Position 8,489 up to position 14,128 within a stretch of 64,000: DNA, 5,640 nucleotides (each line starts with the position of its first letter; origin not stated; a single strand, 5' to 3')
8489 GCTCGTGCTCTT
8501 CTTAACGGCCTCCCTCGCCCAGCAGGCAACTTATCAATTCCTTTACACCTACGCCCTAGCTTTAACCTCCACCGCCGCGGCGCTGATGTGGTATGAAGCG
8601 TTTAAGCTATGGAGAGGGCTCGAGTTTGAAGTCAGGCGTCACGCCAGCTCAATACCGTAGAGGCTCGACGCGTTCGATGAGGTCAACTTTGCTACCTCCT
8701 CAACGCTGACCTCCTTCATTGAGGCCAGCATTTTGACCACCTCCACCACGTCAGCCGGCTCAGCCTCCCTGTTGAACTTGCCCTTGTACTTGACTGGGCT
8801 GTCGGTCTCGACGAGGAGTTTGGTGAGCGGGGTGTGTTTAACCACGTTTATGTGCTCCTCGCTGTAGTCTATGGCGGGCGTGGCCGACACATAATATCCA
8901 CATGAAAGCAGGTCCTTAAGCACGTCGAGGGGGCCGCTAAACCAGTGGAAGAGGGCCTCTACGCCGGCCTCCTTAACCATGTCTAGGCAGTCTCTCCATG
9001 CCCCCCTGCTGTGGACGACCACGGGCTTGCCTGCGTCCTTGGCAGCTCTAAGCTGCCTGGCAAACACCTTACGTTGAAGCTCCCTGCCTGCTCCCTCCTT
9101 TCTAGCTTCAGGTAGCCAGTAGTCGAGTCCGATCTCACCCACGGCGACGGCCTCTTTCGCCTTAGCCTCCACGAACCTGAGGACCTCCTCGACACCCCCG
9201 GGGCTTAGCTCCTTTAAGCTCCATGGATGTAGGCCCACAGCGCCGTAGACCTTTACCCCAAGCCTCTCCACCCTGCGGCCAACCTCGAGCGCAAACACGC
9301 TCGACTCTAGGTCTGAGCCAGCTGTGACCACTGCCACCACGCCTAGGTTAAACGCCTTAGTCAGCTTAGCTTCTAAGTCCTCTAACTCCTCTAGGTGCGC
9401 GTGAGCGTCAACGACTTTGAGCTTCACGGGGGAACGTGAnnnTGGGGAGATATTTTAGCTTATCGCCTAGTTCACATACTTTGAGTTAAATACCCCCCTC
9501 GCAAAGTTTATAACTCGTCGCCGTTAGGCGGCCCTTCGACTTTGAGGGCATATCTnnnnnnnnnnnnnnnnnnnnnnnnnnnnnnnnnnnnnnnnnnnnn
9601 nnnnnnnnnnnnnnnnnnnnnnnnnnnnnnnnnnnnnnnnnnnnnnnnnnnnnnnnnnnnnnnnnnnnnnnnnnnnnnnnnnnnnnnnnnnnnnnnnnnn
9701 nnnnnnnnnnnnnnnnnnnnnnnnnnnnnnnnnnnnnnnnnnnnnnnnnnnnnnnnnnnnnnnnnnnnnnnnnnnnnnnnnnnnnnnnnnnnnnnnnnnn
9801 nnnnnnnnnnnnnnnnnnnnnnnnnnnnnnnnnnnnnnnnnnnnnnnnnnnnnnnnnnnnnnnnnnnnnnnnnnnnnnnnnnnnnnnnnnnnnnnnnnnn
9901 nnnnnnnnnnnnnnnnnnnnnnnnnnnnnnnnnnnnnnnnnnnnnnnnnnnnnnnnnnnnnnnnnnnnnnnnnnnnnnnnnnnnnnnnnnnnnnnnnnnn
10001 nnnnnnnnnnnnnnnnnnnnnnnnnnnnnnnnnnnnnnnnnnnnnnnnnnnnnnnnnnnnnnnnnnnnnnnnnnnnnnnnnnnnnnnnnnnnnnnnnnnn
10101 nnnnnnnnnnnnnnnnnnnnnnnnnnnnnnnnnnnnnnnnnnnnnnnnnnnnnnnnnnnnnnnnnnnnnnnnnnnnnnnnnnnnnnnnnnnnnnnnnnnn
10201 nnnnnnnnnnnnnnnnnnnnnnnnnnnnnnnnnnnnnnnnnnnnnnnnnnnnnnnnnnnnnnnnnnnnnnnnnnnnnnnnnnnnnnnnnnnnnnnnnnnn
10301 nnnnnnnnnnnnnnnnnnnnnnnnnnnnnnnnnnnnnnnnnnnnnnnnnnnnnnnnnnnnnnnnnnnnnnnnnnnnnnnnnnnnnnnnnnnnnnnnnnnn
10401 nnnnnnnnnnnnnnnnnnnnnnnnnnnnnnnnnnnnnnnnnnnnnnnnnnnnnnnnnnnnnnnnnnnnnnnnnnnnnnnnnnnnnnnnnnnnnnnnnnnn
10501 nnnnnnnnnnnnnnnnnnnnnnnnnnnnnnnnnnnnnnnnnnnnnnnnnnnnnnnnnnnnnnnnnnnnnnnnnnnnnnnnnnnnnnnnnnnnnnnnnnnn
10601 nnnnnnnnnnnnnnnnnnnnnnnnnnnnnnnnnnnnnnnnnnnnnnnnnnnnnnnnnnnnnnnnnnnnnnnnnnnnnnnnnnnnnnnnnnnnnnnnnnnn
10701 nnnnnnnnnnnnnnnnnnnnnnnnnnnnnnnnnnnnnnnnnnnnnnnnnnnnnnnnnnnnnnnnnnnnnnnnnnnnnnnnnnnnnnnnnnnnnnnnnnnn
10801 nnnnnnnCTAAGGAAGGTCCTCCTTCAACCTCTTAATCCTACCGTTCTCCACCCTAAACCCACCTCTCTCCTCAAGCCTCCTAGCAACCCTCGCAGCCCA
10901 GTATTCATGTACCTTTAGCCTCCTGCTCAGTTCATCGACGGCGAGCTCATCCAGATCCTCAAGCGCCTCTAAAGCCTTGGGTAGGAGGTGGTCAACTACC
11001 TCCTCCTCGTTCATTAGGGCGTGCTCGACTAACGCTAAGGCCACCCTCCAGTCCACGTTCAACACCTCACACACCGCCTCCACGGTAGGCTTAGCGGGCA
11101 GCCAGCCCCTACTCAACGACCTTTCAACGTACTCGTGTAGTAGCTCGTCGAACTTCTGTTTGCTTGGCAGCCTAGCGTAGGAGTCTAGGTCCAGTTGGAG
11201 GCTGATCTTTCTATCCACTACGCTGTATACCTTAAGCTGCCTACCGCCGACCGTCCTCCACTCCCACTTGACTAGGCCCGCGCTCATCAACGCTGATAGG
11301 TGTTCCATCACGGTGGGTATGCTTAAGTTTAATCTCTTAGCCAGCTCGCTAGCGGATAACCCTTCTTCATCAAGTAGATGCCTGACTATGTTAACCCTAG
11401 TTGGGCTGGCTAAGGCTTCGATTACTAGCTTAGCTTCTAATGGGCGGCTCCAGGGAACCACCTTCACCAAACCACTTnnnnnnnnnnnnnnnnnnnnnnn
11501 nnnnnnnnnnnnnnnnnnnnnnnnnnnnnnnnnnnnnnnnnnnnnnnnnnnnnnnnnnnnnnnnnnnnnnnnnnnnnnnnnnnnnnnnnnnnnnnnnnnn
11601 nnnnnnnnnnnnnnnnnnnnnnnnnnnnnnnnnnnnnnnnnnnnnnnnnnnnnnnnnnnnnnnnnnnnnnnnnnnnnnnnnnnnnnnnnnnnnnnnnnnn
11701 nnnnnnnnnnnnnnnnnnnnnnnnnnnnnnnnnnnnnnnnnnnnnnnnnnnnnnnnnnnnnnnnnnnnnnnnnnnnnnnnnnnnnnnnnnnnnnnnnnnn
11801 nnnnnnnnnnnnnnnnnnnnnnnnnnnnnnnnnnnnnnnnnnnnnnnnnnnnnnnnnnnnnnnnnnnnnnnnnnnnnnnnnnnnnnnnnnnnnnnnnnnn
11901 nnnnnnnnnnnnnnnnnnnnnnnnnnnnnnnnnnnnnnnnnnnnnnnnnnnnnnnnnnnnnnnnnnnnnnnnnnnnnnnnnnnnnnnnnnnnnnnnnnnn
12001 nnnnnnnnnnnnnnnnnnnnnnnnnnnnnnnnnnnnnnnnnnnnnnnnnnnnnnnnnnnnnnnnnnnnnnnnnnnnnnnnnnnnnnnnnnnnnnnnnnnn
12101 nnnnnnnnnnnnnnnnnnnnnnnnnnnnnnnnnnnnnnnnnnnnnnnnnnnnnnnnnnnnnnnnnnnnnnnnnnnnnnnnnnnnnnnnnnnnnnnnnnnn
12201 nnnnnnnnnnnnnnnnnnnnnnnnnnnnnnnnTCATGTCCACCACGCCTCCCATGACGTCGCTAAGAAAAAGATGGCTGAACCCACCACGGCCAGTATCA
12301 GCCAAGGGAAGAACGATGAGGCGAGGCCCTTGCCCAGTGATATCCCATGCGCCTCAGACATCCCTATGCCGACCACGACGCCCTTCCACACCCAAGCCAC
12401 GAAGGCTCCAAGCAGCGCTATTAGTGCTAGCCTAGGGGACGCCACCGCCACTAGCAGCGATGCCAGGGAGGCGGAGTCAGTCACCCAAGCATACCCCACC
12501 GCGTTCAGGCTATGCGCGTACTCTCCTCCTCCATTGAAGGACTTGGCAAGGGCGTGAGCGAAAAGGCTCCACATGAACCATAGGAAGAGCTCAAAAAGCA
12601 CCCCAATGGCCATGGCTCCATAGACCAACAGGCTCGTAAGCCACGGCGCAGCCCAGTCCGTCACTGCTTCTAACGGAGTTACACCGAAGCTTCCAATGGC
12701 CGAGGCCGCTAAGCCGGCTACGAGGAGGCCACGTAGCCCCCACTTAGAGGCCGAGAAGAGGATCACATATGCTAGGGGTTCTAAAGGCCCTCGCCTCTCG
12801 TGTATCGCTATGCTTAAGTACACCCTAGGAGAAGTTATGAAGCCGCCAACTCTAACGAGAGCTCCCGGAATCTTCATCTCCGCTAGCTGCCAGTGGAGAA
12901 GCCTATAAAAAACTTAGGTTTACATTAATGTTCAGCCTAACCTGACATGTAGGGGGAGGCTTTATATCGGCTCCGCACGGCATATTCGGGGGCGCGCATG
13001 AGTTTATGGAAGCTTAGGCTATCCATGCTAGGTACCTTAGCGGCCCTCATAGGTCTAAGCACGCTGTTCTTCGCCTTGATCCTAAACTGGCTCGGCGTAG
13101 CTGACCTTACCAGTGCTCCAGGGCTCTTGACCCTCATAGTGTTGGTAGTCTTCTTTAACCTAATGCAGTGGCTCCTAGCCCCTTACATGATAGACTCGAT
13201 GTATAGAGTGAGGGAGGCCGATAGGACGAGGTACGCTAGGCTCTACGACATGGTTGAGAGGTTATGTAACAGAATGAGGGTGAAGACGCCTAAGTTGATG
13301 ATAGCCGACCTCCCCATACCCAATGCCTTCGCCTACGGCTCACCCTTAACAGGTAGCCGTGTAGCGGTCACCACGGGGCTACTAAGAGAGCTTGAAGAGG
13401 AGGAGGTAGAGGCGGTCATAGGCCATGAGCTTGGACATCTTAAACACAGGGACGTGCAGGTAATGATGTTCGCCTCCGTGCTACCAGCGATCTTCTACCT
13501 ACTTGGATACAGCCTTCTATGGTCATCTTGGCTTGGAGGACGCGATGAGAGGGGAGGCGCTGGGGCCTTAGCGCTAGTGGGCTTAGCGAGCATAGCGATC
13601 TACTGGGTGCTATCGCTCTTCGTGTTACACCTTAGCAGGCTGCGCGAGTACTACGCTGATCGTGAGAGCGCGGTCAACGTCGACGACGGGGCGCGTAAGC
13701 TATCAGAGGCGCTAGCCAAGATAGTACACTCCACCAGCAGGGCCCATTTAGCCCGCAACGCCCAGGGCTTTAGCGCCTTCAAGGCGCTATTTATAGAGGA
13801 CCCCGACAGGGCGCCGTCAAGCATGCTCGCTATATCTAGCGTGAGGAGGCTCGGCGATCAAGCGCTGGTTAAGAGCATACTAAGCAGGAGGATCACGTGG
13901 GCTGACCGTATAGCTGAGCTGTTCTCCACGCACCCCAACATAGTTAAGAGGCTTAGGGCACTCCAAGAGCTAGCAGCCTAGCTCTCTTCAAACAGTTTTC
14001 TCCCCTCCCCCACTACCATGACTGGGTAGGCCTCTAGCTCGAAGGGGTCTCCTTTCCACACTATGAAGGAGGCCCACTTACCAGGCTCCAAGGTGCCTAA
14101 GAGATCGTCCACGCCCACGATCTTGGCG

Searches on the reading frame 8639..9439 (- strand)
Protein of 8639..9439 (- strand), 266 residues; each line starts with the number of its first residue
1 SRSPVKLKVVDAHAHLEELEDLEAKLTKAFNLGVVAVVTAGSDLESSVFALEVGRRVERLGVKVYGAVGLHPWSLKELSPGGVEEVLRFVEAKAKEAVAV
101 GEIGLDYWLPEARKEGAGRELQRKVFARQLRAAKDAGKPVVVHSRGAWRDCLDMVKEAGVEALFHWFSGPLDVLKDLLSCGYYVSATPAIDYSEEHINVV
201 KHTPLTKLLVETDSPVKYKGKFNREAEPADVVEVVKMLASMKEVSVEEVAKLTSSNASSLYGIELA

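Call 66: search_protein_families(library=pfam, proteins=[window:8639-9439:-], max_evalue=0.001)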
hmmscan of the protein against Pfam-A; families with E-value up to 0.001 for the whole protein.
window:8639-9439:- (266 aa): 1 family
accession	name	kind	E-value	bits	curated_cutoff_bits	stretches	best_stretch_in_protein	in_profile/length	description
PF01026.27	TatD_DNase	-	3.3e-61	207.3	27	1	10-262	1-253/253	TatD related DNase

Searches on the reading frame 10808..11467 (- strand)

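Call 66: search_protein_families(library=pfam, proteins=[window:10808-11467:-], max_evalue=0.001)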
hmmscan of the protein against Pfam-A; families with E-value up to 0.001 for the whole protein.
window:10808-11467:- (219 aa): 17 families
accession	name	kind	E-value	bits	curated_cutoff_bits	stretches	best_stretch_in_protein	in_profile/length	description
PF12840.13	HTH_20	-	3.2e-13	49.9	27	1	19-67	1-49/51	Helix-turn-helix domain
PF01022.26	HTH_5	-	7.7e-13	48.5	22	1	21-67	1-46/47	Bacterial regulatory protein, arsR family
PF13412.12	HTH_24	-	2.3e-10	40.3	21.9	1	23-67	4-48/48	Winged helix-turn-helix DNA-binding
PF01047.28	MarR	-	4.6e-10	39.7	24.6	1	21-67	2-48/59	MarR family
PF01978.25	TrmB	-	3.5e-09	36.8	25.6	1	31-85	17-66/68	Sugar-specific transcriptional regulator TrmB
PF12802.13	MarR_2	-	1.1e-08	35.5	27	1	22-66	5-50/61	MarR family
PF25212.1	HVO_A0114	-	1.3e-06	28.5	27.6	1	20-83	20-80/84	HVO_A0114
PF09339.16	HTH_IclR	-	1.7e-06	28.2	22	1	33-67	14-49/52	IclR helix-turn-helix domain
PF13384.12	HTH_23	-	2.3e-06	27.7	24.6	0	23-60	6-41/50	Homeodomain-like domain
PF08279.18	HTH_11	-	1.4e-05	25.3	25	1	27-64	5-43/55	HTH domain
PF01325.25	Fe_dep_repress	-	3.2e-05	24.5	26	0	38-69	24-55/60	Iron dependent repressor, N-terminal DNA binding domain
PF14493.12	HTH_40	-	9.4e-05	23.1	27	1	31-69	8-46/89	Helix-turn-helix domain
PF13551.12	HTH_29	-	0.00023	21.6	28.1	0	31-63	8-39/64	Winged helix-turn helix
PF08221.17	HTH_9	-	0.0003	21.3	23.4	1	26-67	17-58/62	RNA polymerase III subunit RPC82 helix-turn-helix domain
PF13545.12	HTH_Crp_2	-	0.00031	21.1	27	0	37-68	23-54/70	Crp-like helix-turn-helix domain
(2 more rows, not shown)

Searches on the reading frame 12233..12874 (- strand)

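Call 66: search_protein_families(library=pfam, proteins=[window:12233-12874:-], max_evalue=0.001)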
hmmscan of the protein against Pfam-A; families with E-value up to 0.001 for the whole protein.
window:12233-12874:- (213 aa): 1 family
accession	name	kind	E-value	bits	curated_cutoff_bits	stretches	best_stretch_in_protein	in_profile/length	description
PF04893.22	Yip1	-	2.5e-09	37.7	28.6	1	44-200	18-172/173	Yip1 domain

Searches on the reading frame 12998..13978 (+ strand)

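Call 66: search_protein_families(library=pfam, proteins=[window:12998-13978:+], max_evalue=0.001)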
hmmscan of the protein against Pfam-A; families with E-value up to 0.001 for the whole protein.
window:12998-13978:+ (327 aa): 2 families
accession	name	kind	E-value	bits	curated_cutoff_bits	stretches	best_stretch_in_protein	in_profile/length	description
PF01435.24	Peptidase_M48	-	1.1e-36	126.8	20.3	1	79-325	4-185/186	Peptidase family M48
PF05569.17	Peptidase_M56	-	1.4e-08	34.8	31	1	44-167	102-223/296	BlaR1 peptidase M56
